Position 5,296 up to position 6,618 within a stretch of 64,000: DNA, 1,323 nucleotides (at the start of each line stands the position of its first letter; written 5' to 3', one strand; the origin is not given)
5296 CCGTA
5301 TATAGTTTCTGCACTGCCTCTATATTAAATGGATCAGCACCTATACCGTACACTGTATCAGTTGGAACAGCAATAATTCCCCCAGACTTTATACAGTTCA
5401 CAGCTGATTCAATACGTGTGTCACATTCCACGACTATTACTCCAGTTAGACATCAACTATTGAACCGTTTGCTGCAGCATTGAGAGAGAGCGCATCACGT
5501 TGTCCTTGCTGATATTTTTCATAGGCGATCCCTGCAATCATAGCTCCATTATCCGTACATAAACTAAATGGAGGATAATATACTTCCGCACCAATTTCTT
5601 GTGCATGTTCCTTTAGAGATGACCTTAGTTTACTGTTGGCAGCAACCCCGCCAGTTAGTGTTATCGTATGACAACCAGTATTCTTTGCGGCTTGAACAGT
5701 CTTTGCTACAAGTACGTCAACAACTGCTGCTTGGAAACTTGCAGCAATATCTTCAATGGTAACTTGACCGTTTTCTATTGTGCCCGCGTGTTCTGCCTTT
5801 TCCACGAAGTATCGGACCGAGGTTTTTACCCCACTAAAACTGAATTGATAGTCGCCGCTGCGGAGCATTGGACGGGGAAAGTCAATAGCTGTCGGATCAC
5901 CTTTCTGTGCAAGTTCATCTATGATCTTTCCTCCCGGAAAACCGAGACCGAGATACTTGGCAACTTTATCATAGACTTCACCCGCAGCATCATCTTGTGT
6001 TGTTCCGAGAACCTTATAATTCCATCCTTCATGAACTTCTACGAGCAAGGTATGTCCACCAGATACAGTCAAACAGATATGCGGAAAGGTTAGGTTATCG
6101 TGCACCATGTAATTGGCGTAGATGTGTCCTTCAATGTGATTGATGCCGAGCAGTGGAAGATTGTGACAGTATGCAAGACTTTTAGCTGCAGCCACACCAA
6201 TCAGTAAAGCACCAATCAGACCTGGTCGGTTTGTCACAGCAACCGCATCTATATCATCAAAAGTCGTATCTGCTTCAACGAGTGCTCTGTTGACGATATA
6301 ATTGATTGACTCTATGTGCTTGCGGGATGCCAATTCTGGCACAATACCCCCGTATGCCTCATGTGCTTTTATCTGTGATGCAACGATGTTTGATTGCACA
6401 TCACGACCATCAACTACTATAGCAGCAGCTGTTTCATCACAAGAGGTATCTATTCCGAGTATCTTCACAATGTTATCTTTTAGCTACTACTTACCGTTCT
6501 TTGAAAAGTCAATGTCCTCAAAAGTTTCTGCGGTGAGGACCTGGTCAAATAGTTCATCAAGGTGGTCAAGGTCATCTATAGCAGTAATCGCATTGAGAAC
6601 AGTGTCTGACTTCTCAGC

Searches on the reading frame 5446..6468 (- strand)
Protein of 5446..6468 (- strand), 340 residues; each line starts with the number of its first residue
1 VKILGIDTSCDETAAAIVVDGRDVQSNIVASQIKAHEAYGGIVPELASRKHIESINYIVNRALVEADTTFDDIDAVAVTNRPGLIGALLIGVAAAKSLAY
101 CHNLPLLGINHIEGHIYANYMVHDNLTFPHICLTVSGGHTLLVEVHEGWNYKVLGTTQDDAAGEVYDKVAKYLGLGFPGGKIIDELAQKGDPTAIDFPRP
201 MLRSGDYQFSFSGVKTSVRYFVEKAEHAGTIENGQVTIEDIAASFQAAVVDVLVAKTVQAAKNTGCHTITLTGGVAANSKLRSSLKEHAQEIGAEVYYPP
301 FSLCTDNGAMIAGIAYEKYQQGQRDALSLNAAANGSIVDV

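Call 16: search_protein_families(library=pfam, proteins=[window:5446-6468:-])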
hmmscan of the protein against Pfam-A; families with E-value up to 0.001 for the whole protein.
window:5446-6468:- (340 aa): 4 families
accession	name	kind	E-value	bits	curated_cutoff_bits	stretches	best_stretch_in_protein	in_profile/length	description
PF00814.31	TsaD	-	7.8e-95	318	24.8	1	24-312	2-263/264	tRNA N6-adenosine threonylcarbamoyltransferase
PF22521.2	HypF_C_2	-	5.8e-10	39.8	27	1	234-308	162-236/241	Carbamoyltransferase, Kae1-like Domain, second subdomain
PF02543.21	Carbam_trans_N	-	5.1e-08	33.2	24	1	164-311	206-342/346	Carbamoyltransferase N-terminus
PF01869.26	BcrAD_BadFG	-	0.00059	19.9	31.5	0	24-291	17-246/271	BadF/BadG/BcrA/BcrD ATPase family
